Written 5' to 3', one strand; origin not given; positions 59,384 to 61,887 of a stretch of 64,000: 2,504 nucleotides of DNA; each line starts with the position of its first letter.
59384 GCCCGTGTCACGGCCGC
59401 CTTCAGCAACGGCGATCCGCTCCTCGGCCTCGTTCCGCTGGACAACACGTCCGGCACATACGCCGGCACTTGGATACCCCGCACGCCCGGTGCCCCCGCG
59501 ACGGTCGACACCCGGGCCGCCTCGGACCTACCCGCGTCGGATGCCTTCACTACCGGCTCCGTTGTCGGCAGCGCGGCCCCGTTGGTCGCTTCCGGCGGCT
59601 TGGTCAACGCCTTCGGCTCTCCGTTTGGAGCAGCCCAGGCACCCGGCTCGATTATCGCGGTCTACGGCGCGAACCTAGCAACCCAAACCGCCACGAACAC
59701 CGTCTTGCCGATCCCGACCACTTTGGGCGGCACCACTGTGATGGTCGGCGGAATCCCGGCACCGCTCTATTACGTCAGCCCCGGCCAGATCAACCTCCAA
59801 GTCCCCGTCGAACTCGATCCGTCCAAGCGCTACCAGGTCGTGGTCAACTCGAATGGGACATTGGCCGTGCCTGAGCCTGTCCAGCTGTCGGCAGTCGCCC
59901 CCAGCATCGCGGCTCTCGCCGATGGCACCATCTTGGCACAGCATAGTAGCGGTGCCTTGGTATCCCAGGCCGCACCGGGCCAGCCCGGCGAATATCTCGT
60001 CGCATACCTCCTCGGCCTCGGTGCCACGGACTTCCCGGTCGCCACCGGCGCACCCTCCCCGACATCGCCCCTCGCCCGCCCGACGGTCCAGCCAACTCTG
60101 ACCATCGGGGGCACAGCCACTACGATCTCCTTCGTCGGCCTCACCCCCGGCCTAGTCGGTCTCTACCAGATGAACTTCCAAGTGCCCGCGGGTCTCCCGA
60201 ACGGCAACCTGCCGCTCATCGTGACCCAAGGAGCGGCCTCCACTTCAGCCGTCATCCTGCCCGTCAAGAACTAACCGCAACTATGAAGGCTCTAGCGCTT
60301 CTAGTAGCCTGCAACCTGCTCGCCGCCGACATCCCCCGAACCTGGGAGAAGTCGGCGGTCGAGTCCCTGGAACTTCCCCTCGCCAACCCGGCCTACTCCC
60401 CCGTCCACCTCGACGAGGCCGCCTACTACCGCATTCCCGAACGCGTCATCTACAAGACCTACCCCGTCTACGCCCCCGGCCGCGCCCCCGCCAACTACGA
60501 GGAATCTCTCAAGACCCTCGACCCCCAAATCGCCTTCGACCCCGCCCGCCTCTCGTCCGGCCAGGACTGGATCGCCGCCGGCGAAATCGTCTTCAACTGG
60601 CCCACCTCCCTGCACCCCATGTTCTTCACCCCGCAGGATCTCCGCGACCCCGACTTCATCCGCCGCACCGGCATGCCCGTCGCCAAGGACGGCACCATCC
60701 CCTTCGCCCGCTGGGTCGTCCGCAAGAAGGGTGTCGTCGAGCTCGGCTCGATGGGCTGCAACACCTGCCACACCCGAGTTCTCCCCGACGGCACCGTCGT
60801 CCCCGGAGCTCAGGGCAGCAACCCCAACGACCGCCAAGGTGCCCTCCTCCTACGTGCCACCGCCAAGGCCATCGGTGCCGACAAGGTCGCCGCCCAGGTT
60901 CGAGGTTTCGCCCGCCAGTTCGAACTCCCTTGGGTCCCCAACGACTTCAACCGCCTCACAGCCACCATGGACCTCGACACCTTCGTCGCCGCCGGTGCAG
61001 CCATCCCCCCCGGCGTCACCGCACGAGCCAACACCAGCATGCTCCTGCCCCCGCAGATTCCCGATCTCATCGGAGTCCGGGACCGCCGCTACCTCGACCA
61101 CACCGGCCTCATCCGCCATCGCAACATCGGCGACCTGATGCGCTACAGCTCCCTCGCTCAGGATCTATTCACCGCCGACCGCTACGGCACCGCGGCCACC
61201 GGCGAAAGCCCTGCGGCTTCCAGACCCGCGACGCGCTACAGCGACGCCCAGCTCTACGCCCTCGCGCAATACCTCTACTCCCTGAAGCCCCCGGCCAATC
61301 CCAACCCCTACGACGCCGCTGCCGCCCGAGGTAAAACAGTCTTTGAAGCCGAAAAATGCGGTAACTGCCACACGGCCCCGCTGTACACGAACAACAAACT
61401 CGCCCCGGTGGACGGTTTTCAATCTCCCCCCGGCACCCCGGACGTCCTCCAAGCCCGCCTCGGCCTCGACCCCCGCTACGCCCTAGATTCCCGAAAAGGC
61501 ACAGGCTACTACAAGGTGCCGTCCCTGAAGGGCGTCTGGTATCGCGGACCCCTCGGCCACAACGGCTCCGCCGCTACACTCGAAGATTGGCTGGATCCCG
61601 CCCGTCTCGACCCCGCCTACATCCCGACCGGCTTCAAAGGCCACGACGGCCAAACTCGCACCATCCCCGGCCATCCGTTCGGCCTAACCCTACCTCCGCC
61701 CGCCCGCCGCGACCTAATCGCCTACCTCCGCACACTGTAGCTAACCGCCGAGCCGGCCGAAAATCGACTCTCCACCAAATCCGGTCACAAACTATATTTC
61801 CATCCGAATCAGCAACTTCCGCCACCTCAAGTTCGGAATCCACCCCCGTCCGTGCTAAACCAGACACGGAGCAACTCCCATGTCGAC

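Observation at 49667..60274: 3,535-codon secreted mosaic surface protein with an undescribed domain order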

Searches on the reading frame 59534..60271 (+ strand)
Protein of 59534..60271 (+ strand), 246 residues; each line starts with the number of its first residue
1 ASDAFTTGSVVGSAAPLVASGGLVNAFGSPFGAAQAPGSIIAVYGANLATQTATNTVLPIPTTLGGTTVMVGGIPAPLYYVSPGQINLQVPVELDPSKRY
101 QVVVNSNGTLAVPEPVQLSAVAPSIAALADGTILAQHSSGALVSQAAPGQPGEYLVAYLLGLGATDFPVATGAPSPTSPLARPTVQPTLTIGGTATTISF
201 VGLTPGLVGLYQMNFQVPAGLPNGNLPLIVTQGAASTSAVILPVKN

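Call 43: find_homologous_proteins(query=window:59534-60271:+, max_evalue=0.00001)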
Query window:59534-60271:+ (246 aa): 384 proteins with E <= 0.00001 among 6052 candidates; the best 120 are listed.
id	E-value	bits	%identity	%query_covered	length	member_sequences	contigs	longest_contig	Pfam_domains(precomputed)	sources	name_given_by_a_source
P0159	5.6e-77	277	64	86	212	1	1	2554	-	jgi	jgi:uncharacterized protein (TIGR03437 family)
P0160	8.4e-75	270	56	97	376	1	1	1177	PF01833.31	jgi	jgi:uncharacterized protein (TIGR03437 family)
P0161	1.1e-74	269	56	97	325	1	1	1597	PF01833.31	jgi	jgi:uncharacterized protein (TIGR03437 family)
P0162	5.0e-74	267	56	97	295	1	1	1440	PF01833.31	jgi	jgi:uncharacterized protein (TIGR03437 family)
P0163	9.3e-74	266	55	97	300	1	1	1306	PF01833.31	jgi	jgi:uncharacterized protein (TIGR03437 family)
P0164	1.2e-73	266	56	100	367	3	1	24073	PF01833.31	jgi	-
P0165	2.9e-73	265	55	97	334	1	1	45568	PF01833.31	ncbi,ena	-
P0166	3.3e-73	264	54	100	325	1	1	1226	PF01833.31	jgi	-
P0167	3.8e-73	264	55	97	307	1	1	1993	PF01833.31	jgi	-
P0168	6.2e-73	264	55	97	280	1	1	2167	PF01833.31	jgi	jgi:uncharacterized protein (TIGR03437 family)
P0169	1.2e-72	263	55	97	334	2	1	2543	PF01833.31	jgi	jgi:uncharacterized protein (TIGR03437 family)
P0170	1.4e-72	262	57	96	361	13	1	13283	PF01833.31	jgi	jgi:uncharacterized protein (TIGR03437 family)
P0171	2.5e-72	262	54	97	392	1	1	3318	PF01833.31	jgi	jgi:uncharacterized protein (TIGR03437 family)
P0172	4.4e-72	261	55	96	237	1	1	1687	PF01833.31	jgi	jgi:uncharacterized protein (TIGR03437 family)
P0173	6.2e-72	260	54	97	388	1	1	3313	PF01833.31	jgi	jgi:uncharacterized protein (TIGR03437 family)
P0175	1.5e-71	259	54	97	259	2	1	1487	PF01833.31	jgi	jgi:uncharacterized protein (TIGR03437 family)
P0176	3.0e-71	258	54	97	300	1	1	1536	PF01833.31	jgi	jgi:uncharacterized protein (TIGR03437 family)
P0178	1.6e-70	256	53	97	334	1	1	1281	PF01833.31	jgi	jgi:uncharacterized protein (TIGR03437 family)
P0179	1.7e-70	256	54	97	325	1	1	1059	-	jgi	jgi:uncharacterized protein (TIGR03437 family)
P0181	3.8e-70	254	54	97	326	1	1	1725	PF01833.31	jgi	jgi:uncharacterized protein (TIGR03437 family)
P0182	4.0e-70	254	54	97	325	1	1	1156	PF01833.31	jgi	jgi:uncharacterized protein (TIGR03437 family)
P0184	3.6e-69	251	54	97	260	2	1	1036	PF01833.31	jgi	jgi:uncharacterized protein (TIGR03437 family)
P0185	4.4e-69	251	53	97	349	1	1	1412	PF01833.31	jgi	jgi:uncharacterized protein (TIGR03437 family)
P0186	5.5e-69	251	52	98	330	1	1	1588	PF01833.31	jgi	jgi:uncharacterized protein (TIGR03437 family)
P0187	7.2e-69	250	53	97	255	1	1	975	PF01833.31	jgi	jgi:uncharacterized protein (TIGR03437 family)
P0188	2.0e-68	249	53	99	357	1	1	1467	PF01833.31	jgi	jgi:uncharacterized protein (TIGR03437 family)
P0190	6.6e-68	247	53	97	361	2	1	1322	PF01833.31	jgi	jgi:uncharacterized protein (TIGR03437 family)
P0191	1.2e-67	246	53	97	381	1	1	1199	PF01833.31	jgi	jgi:uncharacterized protein (TIGR03437 family)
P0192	1.7e-67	246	55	86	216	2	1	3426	PF01833.31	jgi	jgi:uncharacterized protein (TIGR03437 family)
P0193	1.7e-67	246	51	100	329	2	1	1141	PF01833.31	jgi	jgi:uncharacterized protein (TIGR03437 family)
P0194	1.9e-67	246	54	91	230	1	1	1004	PF01833.31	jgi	jgi:uncharacterized protein (TIGR03437 family)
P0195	8.2e-67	244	52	97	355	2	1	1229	PF01833.31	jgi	jgi:uncharacterized protein (TIGR03437 family)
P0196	2.5e-66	242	52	100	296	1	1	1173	PF01833.31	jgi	jgi:uncharacterized protein (TIGR03437 family)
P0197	2.7e-66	242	52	99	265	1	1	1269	PF01833.31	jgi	jgi:uncharacterized protein (TIGR03437 family)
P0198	3.9e-66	241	52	98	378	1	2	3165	PF01833.31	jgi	jgi:uncharacterized protein (TIGR03437 family)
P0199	6.4e-66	241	52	100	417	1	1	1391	-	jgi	jgi:uncharacterized protein (TIGR03437 family)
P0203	3.2e-64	235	49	100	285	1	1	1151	PF01833.31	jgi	jgi:uncharacterized protein (TIGR03437 family)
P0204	3.3e-64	235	57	89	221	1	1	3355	PF01833.31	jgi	jgi:uncharacterized protein (TIGR03437 family)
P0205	5.8e-64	234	54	92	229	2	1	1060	PF01833.31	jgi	jgi:uncharacterized protein (TIGR03437 family)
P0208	3.1e-63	232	49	96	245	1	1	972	PF01833.31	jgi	jgi:uncharacterized protein (TIGR03437 family)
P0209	5.8e-63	231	47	97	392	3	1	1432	PF01833.31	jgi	jgi:uncharacterized protein (TIGR03437 family)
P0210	7.4e-63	231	50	100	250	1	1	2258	PF01833.31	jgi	jgi:uncharacterized protein (TIGR03437 family)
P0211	9.6e-63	230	49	96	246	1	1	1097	PF01833.31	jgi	jgi:uncharacterized protein (TIGR03437 family)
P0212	1.1e-62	230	49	97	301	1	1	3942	PF01833.31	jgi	jgi:uncharacterized protein (TIGR03437 family)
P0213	1.1e-62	230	50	98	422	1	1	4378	-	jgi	jgi:uncharacterized protein (TIGR03437 family)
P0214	1.4e-62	230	51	98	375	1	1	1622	-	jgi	jgi:uncharacterized protein (TIGR03437 family)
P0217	3.9e-62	228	50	100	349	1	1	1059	PF01833.31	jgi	jgi:uncharacterized protein (TIGR03437 family)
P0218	5.4e-62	228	51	100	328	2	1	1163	PF01833.31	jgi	jgi:uncharacterized protein (TIGR03437 family)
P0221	8.7e-62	227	50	100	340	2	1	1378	PF01833.31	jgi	jgi:uncharacterized protein (TIGR03437 family)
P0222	1.8e-61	226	45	97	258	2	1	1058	PF01833.31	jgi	jgi:uncharacterized protein (TIGR03437 family)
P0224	5.5e-61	224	57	84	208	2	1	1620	-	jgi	jgi:uncharacterized protein (TIGR03437 family)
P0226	8.4e-61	224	50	100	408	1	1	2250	PF01833.31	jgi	jgi:uncharacterized protein (TIGR03437 family)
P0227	1.5e-60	223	52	96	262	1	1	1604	PF01833.31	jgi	jgi:uncharacterized protein (TIGR03437 family)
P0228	1.6e-60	223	51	97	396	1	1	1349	-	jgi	jgi:uncharacterized protein (TIGR03437 family)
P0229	2.6e-60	222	52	97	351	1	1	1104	-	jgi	jgi:uncharacterized protein (TIGR03437 family)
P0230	4.2e-60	222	52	87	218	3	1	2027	PF01833.31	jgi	jgi:uncharacterized protein (TIGR03437 family)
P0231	1.1e-59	220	49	98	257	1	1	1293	PF01833.31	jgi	jgi:uncharacterized protein (TIGR03437 family)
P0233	2.2e-58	216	57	78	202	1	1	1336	-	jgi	jgi:uncharacterized protein (TIGR03437 family)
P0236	3.1e-57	212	51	83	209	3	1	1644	PF01833.31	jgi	jgi:uncharacterized protein (TIGR03437 family)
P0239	6.4e-57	211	51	89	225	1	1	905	PF01833.31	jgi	jgi:uncharacterized protein (TIGR03437 family)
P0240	8.7e-57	211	54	76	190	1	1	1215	PF01833.31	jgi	jgi:uncharacterized protein (TIGR03437 family)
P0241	1.4e-56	210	45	97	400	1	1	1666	PF01833.31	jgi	jgi:uncharacterized protein (TIGR03437 family)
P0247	8.6e-55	204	47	100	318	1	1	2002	PF01833.31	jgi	jgi:uncharacterized protein (TIGR03437 family)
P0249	1.0e-54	204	49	97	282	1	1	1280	PF01833.31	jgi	jgi:uncharacterized protein (TIGR03437 family)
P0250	1.2e-54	204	59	69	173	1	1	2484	-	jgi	jgi:uncharacterized protein (TIGR03437 family)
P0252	5.6e-52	195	57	70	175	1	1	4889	-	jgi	jgi:uncharacterized protein (TIGR03437 family)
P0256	1.0e-50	191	45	99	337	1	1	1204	-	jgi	jgi:uncharacterized protein (TIGR03437 family)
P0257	1.3e-50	190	46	97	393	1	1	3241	-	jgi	jgi:uncharacterized protein (TIGR03437 family)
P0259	1.2e-49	187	51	72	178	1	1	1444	-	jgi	jgi:uncharacterized protein (TIGR03437 family)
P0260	3.1e-49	186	45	96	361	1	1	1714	-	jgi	jgi:uncharacterized protein (TIGR03437 family)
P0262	2.5e-48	183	48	91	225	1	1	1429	PF01833.31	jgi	jgi:uncharacterized protein (TIGR03437 family)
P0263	4.0e-48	182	52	72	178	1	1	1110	-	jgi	jgi:uncharacterized protein (TIGR03437 family)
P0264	1.7e-47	180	43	94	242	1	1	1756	PF01833.31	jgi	jgi:uncharacterized protein (TIGR03437 family)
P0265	1.7e-47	180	57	67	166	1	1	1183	-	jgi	jgi:uncharacterized protein (TIGR03437 family)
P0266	1.1e-46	178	45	98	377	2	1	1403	PF01833.31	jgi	jgi:uncharacterized protein (TIGR03437 family)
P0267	1.4e-46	177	52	72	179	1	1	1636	-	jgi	jgi:uncharacterized protein (TIGR03437 family)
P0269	5.8e-46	175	52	69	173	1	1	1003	-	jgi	jgi:uncharacterized protein (TIGR03437 family)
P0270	6.3e-46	175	45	92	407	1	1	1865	-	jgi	jgi:uncharacterized protein (TIGR03437 family)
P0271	9.0e-46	175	46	98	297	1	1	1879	-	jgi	jgi:uncharacterized protein (TIGR03437 family)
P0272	1.4e-45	174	42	95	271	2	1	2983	-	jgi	jgi:uncharacterized protein (TIGR03437 family)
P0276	7.8e-42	162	43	94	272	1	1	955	-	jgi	jgi:uncharacterized protein (TIGR03437 family)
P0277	8.3e-42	162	46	83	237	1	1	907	-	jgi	jgi:uncharacterized protein (TIGR03437 family)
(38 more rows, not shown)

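Call 53: predict_structure(alignment_id=A2)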
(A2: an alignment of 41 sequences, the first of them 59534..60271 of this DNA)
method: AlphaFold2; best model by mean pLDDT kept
length: 246 residues; sequences in the alignment: 41
mean_pLDDT: 91.6   pTM: 0.83
mean pLDDT of the five models: 91.6, 90.5, 90.1, 87.7, 87.6
residues with pLDDT >= 90: 212; 70-90: 19; 50-70: 4; < 50: 11
segments of 3 or more residues with pLDDT < 50: 1-10
pLDDT, mean of each block of 10 residues (from residue 1): 44 78 81 87 94 93 96 97 96 95 93 93 94 95 97 96 95 95 97 97 95 96 97 94 96
secondary structure, 60 per line:
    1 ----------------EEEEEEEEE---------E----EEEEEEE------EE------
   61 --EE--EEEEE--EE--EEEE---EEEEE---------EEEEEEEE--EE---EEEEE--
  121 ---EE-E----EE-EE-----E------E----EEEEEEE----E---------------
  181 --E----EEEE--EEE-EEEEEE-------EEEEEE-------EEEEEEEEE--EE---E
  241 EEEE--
elements in order: E17-25 E40-46 E67-71 E78-81 E85-89 E99-106 E114-118 E154-160 E188-191 E194-196 E198-203 E211-216 E224-232 E240-244
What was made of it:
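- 59537..60271 (+): Conserved pre-domain plus the TIGR03437 (Soli_cterm) domain. The model match is residues 3313-3534 (nt 59603-60268). It is modelled as tandem IPT-like beta-sandwiches and runs to the last residues of the protein. Call 53 (pLDDT 91.6).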

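Call 56: fold_search(model_id=the predicted structure, library=pdb)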
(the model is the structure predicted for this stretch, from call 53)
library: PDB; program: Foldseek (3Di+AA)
matches with E <= 10: 1974; with E <= 0.001: 47
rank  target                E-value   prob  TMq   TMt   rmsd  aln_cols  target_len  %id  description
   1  5l7n                  1.2e-05  1.00  0.32  0.25  10.9       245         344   13  Plexin A1 extracellular fragment, domains 7-10 (IPT3-IPT6) (released 2017-03-15)
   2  7mo7_B                3.7e-05  1.00  0.31  0.13  12.0       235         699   11  Cryo-EM structure of 2:2 c-MET/HGF holo-complex (released 2021-06-09)
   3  6xq8_A                4.6e-05  1.00  0.24  0.27  13.0       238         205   10  Receptor for Advanced Glycation End Products VC1 domain in complex with Fragments 1 & 11 (released 2021-07-14)
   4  6e57_D                8.7e-05  1.00  0.37  0.27   6.7       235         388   14  Bacteroides ovatus mixed-linkage glucan utilization locus (MLGUL) SGBP-B in complex with mixed-linkage heptasaccharide (released 2019-05-29)
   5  5lsp_A                9.1e-05  1.00  0.30  0.33  12.5       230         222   11  107_A07 Fab in complex with fragment of the Met receptor (released 2017-09-13)
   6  5l5g_C                1.0e-04  1.00  0.32  0.10  11.1       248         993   12  Plexin A2 full extracellular region, domains 1 to 8 modeled, data to 10 angstrom (released 2016-07-06)
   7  7lmw_A                1.4e-04  0.99  0.24  0.27  12.9       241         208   10  Receptor for Advanced Glycation End Products VC1 domain in complex with 3-(3-((4-(4-carboxyphenoxy)benzyl)oxy)phenyl)- (released 2021-07-28)
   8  4ofv_B                2.1e-04  0.99  0.25  0.27  13.0       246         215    8  Refinement of RAGE-DNA complex in 3S58 without DNA (released 2014-04-23)
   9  5jde_A                2.2e-04  0.99  0.23  0.22  13.6       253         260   10  Crystal structure of I9-I11 tandem from titin (P1) (released 2016-09-14)
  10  3o3u_N                2.2e-04  0.98  0.23  0.12  13.0       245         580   11  Crystal Structure of Human Receptor for Advanced Glycation Endproducts (RAGE) (released 2010-10-13)
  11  5t9a_A                2.5e-04  1.00  0.27  0.11  10.3       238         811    9  Crystal structure of BuGH2Cwt (released 2017-09-13)
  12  9bey                  2.6e-04  0.97  0.24  0.11  13.0       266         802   13  Structure of a lambda-carrageenan active GH2 A in complex with inhibitor (released 2025-08-27)
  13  5t9a_B                2.9e-04  0.99  0.27  0.11  10.9       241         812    9  Crystal structure of BuGH2Cwt (released 2017-09-13)
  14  9nwu_C                2.9e-04  0.89  0.21  0.23  16.0       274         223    8  Crystal structure of a high affinity VL-VH tetrabody for the erythropoietin receptor (released 2025-10-01)
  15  4uj7                  3.1e-04  0.99  0.29  0.32  10.2       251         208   14  Structure of the S-layer protein SbsC, domains 5-6 (released 2016-04-27)
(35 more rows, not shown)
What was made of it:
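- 59537..60271 (+): Call 56 (plexin and MET IPT, SGBP-B, titin tandem Ig).
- An S-layer protein (SbsC) is among the fold hits for the C-terminal domain (call 56). Bacteroides SGBP-B, a surface glycan-binding protein, is a fold match for the C-terminal domain (TMq 0.37, call 56).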

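Call 84: search_solved_structures(query=A2, max_evalue=1)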
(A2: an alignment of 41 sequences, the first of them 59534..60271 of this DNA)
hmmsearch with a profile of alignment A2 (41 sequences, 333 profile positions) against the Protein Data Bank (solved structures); distinct sequences matched with E-value up to 1: 0.

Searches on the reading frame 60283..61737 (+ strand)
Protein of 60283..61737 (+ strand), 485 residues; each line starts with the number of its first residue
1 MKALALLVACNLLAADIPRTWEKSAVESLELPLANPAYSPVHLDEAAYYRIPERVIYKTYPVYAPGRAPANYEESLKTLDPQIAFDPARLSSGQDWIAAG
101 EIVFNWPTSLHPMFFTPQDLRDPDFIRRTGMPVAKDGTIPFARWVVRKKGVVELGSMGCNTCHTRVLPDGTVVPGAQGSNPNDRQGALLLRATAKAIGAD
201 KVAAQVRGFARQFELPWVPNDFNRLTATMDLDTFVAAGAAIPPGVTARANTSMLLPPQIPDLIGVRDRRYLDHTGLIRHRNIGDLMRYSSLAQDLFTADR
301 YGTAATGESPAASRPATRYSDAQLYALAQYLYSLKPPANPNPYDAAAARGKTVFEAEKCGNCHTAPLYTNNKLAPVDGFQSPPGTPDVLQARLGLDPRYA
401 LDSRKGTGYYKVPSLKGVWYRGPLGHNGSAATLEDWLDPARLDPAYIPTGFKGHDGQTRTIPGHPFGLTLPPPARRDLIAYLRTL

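Call 8: search_protein_families(library=pfam, proteins=[window:60283-61737:+], max_evalue=0.001)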
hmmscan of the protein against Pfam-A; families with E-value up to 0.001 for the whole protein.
window:60283-61737:+ (485 aa): 3 families
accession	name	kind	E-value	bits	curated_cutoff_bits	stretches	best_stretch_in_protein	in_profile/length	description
PF00034.26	Cytochrom_C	-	1e-07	33.6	21.3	0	347-485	1-89/90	Cytochrome c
PF21419.2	RoxA-like_Cyt-c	-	0.00013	21.9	26.7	1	410-440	2-32/39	RoxA-like, cytochrome c-like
PF13442.11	Cytochrome_CBB3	-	0.00033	21.3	27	0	345-365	1-20/68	Cytochrome C oxidase, cbb3-type, subunit III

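Call 9: search_protein_families(library=ncbifam, proteins=[window:60283-61737:+], max_evalue=1)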
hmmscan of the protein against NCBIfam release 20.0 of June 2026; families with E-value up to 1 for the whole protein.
window:60283-61737:+ (485 aa): 9 families
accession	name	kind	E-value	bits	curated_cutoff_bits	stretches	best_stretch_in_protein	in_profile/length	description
NF040606.1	CytoC_perox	subfamily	7.6e-11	41.9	150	2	403-444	425-460/524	di-heme-cytochrome C peroxidase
NF049874.1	PdsA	exception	0.00055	19.8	330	1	309-365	80-137/198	periplasmic diheme shuttle PdsA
TIGR04039.1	MXAN_0977_Heme2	hypoth_equivalog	0.0007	18.8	362.85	1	402-485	237-321/336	MbnH family di-heme enzyme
NF051462.1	RoxC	equivalog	0.0057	14.8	900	1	409-440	652-683/812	putative rubber dioxygenase RoxC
NF011054.0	PRK14486.1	equivalog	0.02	14.4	447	1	341-365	45-69/294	putative bifunctional cbb3-type cytochrome c oxidase subunit II/cytochrome c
TIGR03791.1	TTQ_mauG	equivalog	0.035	13.3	443.85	0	345-438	157-242/291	tryptophan tryptophylquinone biosynthesis enzyme MauG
TIGR03981.2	SAM_quin_mod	hypoth_equivalog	0.15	10.9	340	1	356-437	277-355/411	His-Xaa-Ser system-associated MauG-like protein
TIGR04257.1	nanowire_3heme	domain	0.16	12.2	40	0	350-363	60-74/75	c(7)-type cytochrome triheme domain-containing protein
NF050034.1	RoxB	equivalog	0.16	10.4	900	1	401-441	473-512/652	rubber dioxygenase RoxB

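Call 19: find_encoding_contigs(protein=window:60283-61737:+, flank=10000, max_places=4)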
Protein window:60283-61737:+ (485 aa): 6 contigs read that carry it; 2 places shown.
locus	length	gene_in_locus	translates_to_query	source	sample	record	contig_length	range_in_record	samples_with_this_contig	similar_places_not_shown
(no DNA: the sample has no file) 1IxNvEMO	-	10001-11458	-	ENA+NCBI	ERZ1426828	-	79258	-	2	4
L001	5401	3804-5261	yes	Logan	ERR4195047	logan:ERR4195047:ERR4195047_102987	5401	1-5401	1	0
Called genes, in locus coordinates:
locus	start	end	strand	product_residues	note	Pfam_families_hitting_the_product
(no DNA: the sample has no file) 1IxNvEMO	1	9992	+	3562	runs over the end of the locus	-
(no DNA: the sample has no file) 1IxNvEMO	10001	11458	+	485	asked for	PF00034:Cytochrom_C (faint)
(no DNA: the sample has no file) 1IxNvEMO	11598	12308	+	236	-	-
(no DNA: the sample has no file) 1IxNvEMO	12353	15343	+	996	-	PF07635:PSCyt1 (weak), PF07583:PSCyt2, PF13385:Laminin_G_3, PF07587:PSD1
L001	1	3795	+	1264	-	?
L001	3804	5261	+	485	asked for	PF00034:Cytochrom_C (faint)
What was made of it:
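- Its neighbours here are cytochrome-c-domain proteins (calls 8, 19).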
